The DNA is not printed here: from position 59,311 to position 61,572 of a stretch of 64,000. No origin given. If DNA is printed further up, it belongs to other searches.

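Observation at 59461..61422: Direct fusion of an [FeFe]-hydrogenase H-domain to a histidine kinase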

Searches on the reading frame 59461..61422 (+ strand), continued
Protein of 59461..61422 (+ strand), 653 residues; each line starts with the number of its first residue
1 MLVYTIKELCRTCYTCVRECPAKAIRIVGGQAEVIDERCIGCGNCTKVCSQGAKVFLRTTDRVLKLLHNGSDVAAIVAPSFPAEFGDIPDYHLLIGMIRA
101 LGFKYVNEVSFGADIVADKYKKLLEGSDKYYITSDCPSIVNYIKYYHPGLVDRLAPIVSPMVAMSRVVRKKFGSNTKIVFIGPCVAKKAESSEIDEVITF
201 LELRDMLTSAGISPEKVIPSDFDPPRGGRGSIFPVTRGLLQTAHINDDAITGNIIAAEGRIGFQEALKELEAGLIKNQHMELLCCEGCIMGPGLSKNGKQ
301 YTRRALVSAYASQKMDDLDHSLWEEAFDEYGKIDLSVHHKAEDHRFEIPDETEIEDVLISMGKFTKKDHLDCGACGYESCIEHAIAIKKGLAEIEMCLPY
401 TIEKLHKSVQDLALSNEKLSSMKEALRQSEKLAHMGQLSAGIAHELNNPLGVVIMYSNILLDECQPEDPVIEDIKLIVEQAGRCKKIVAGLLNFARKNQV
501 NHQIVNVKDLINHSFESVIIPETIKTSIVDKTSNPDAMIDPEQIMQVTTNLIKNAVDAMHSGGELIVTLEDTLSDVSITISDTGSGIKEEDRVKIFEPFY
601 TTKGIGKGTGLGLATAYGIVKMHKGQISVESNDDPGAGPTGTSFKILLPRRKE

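Call 11: search_solved_structures(query=window:59461-61422:+, max_evalue=0.00001, show_alignments=3)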
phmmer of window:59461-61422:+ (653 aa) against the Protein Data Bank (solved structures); distinct sequences matched with E-value up to 0.00001: 82 (the best 60 are shown).
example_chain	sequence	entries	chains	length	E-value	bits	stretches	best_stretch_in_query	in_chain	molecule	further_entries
9jfj_A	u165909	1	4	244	1.2e-30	109.8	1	422-640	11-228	Sensor histidine kinase ZraS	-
5idj_A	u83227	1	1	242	2.7e-26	95.4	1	426-649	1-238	Histidine kinase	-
3a0r_A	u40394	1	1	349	1.2e-23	86.6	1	420-633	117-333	Sensor protein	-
3d36_A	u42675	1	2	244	2.4e-23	85.6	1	428-636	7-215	Sporulation kinase B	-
8vc9_A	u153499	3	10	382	5.4e-23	84.5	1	393-635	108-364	Leptospira virulence regulator B (LvrB) | histidine kinase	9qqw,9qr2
8a3u_A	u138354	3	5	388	2.7e-22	82.2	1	410-645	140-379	Putative Sensory box protein,Sensor protein FixL | Putative Sensory box protein,Putative Sensory box protein,Sensor protein FixL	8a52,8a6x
8a7f_A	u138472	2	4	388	2.7e-22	82.2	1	411-645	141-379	Putative Sensory box protein,Sensor protein FixL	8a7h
4gcz_A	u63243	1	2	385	3.8e-22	81.7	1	416-645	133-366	Blue-light photoreceptor, Sensor protein fixL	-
7p5h_A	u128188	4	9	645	3.3e-19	72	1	33-228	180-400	Fe-hydrogenase, subunit alpha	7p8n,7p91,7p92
4i5s_A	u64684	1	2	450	3.6e-19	71.9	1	426-649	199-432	Putative histidine kinase CovS; VicK-like protein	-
4jas_A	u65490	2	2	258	2.3e-17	65.9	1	431-636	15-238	Histidine kinase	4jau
8a6t_A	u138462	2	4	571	5.6e-17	64.6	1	33-246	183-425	Electron bifurcating hydrogenase subunit HydA1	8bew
5uht_A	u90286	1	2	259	1.1e-16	63.7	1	430-636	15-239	Sensor histidine kinase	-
2c2a_A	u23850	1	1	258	1.1e-16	63.7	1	430-636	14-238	SENSOR HISTIDINE KINASE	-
3dge_A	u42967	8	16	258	1.1e-16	63.6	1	431-636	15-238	Sensor protein | Histidine kinase | Sensor histidine kinase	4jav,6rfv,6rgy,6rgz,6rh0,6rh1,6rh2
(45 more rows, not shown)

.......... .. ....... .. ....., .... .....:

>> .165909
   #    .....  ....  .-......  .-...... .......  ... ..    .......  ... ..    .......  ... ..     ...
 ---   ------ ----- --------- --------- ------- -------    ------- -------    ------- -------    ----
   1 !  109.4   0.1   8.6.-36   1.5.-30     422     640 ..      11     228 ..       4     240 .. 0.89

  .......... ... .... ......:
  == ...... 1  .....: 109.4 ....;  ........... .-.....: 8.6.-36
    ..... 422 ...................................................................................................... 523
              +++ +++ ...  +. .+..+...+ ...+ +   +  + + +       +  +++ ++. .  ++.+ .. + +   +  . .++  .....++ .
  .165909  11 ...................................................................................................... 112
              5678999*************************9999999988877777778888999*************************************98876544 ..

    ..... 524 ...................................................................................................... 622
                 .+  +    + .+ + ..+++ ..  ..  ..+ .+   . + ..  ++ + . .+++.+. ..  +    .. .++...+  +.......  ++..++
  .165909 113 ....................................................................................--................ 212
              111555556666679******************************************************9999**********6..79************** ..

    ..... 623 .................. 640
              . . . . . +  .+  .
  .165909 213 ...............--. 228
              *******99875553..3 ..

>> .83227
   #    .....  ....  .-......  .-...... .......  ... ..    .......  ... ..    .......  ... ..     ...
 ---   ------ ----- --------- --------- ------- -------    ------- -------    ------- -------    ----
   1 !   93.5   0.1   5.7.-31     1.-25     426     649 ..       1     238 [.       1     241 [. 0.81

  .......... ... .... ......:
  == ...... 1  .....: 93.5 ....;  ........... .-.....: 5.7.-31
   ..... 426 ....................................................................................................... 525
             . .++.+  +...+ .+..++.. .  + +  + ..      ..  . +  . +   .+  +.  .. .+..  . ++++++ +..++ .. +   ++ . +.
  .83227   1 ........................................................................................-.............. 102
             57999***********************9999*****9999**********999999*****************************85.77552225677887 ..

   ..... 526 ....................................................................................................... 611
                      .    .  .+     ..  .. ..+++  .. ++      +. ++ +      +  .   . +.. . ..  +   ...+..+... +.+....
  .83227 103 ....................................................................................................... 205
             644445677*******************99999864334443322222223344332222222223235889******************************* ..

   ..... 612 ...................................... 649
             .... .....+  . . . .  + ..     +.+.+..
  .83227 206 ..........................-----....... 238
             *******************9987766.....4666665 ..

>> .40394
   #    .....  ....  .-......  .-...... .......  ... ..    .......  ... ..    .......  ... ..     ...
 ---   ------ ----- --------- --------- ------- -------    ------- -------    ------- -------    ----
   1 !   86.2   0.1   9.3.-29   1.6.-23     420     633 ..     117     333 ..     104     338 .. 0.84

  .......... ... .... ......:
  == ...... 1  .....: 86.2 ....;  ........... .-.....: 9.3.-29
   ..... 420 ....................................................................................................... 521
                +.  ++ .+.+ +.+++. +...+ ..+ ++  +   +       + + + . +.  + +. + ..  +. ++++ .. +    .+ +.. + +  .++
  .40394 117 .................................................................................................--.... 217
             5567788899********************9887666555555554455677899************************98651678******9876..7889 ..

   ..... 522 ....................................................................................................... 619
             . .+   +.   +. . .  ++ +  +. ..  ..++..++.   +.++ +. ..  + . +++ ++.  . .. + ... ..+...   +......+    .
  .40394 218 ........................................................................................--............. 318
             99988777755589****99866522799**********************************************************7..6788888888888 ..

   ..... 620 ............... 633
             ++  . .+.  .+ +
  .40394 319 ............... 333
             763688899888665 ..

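Call 19: find_related_loci(query=window:59461-61422:+, collection=genome_contigs, flank=10000)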
Query window:59461-61422:+ (653 aa) in genome_contigs; peptide patterns used: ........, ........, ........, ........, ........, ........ (x = any residue, [..] = any of these).
599 stretches matched a pattern (row limit reached: there are more); 557 encode a relative of the query (tblastn E <= 1e-3); the best 80 are kept; 80 distinct loci.
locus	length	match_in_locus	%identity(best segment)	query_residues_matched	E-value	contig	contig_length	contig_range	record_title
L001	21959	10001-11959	80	1-653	0e+0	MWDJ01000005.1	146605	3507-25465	MAG: Bacteroidetes bacterium ADurb.Bin145 BWX96_contig000005, whole genome shotgun sequence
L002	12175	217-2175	80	1-653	0e+0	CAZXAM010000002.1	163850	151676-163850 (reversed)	MAG TPA_asm: uncultured Rikenellaceae bacterium isolate SRP192927_co7_131 genome assembly, contig: NODE_67_length_163850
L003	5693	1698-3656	78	1-653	0e+0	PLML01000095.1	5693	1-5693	MAG: Bacteroidales bacterium isolate fen_980 73.20120800_E3D.18_contig_4776, whole genome shotgun sequence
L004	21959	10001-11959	79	1-653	0e+0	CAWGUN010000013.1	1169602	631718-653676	MAG: uncultured Bacteroidales bacterium isolate MFD02809.bin.1.359 genome assembly, contig: contig_99451, whole genome s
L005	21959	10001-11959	78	1-653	0e+0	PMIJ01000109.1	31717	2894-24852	MAG: Bacteroidales bacterium isolate fen_957 73.20120600_E3D.48_contig_9160, whole genome shotgun sequence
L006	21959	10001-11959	78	1-653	0e+0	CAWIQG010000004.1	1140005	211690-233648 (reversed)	MAG: uncultured Bacteroidales bacterium isolate MFD01476.bin.1.83 genome assembly, contig: contig_54151, whole genome sh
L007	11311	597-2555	78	1-653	0e+0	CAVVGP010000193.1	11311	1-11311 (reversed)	MAG: uncultured Bacteroidales bacterium isolate MFD01188.bin.3.138 genome assembly, contig: contig_52724, whole genome s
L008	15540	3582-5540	78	1-653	0e+0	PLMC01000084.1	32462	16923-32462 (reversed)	MAG: Bacteroidales bacterium isolate fen_982 73.20120800_E3S.3_contig_10631, whole genome shotgun sequence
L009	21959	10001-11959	78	1-653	0e+0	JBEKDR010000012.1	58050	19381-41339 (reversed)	MAG: Bacteroidales bacterium isolate SPRUCE 188 SPRUCE_188_12, whole genome shotgun sequence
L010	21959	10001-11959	77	1-653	0e+0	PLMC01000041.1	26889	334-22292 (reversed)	MAG: Bacteroidales bacterium isolate fen_982 73.20120800_E3S.3_contig_1341, whole genome shotgun sequence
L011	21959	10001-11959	77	1-653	0e+0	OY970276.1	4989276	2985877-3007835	MAG: uncultured Bacteroidales bacterium isolate MFD06435.bin.1.129 genome assembly, chromosome: 1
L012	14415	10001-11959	77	1-653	0e+0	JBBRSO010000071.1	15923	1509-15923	MAG: Bacteroidales bacterium isolate La2_metabat2.088 La2_metabat2.088_K_376272L15923_cov_20.3726, whole genome shotgun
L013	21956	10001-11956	77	1-652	0e+0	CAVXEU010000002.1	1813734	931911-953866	MAG: uncultured Bacteroidales bacterium isolate MFD02416.bin.1.219 genome assembly, contig: contig_12175, whole genome s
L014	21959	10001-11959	77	1-653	0e+0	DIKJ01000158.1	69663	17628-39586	MAG TPA_asm: Bacteroidales bacterium UBA5621 UBA5621_contig_18003, whole genome shotgun sequence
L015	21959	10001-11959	77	1-653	0e+0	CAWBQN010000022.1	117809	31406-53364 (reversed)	MAG: uncultured Bacteroidales bacterium isolate MFD01872.bin.1.230 genome assembly, contig: contig_56423, whole genome s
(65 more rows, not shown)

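Call 45: search_protein_representatives(protein=window:59461-61422:+)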
Query: 653 residues. Proteins with E-value up to 0.001 (for the whole library): 1098101; up to 1e-10: 434875; up to 1e-30: 14223. The best 150 are listed.
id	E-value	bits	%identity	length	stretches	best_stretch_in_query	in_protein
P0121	5.7e-202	689.0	50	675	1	2-651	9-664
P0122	8.8e-200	681.8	49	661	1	3-652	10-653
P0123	1.3e-184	631.7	46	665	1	2-650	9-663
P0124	9.7e-176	602.3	45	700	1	3-651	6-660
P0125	2.1e-160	551.7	45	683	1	2-636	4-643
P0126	1.7e-159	548.7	43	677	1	2-649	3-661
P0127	2.2e-155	535.1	42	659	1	3-636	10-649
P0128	1.0e-154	532.9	46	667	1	2-651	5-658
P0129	5.1e-153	527.3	54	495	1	2-453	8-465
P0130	2.4e-150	518.4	43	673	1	3-649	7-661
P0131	2.4e-149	515.1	41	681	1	2-650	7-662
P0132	1.3e-148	512.8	43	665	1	2-651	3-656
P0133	5.4e-148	510.7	42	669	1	2-632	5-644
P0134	5.4e-146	504.1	49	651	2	2-407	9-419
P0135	7.0e-146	503.7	43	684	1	3-637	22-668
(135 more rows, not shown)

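Call 47: predict_structure(alignment_id=A1)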
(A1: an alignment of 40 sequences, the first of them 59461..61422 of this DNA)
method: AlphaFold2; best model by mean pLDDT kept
length: 653 residues; sequences in the alignment: 40
mean_pLDDT: 64.2   pTM: 0.50
mean pLDDT of the five models: 64.2, 60.1, 59.3, 58.6, 52.6
residues with pLDDT >= 90: 74; 70-90: 233; 50-70: 144; < 50: 202
segments of 3 or more residues with pLDDT < 50: 1-58, 230-236, 238-262, 285-300, 342-346, 366-376, 398-453, 490-492, 598-604
pLDDT, mean of each block of 10 residues (from residue 1): 31 27 27 26 28 44 84 87 80 94 91 80 71 65 69 76 89 91 63 78 85 90 79 47 44 35 58 62 47 36 64 79 89 73 51 68 51 51 63 50 35 33 31 34 41 53 76 67 52 50 82 81 90 85 79 81 90 89 82 59 49 65 81 83 88 49
secondary structure, 60 per line:
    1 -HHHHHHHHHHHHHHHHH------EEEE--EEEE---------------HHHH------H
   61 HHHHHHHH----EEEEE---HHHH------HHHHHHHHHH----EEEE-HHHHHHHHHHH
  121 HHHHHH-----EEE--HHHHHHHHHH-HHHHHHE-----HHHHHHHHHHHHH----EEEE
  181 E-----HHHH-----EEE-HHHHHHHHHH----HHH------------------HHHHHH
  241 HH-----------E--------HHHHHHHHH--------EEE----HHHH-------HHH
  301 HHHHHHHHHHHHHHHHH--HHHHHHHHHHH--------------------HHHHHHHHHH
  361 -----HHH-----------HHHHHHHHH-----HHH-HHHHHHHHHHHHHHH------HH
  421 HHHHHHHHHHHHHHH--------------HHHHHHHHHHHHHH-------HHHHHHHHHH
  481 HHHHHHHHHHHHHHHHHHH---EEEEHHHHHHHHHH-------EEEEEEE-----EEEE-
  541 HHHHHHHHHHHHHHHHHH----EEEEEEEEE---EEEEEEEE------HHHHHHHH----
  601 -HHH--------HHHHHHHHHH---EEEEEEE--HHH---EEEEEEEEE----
elements in order (helices of 4 or more, strands of 3 or more residues): H2-18 E25-28 E31-34 H50-53 H60-68 E73-77 H81-84 H91-100 E105-108 H110-126 E132-134 H137-146 H148-153 H160-172 E177-181 H187-190 E196-198 H200-209 H235-242 H263-271 E280-282 H287-290 H298-317 H320-330 H351-360 H380-388 H398-412 H419-435 H450-463 H471-499 E503-506 H507-516 E524-530 E536-539 H541-558 E563-571 E575-582 H589-596 H613-622 E626-632 E641-649
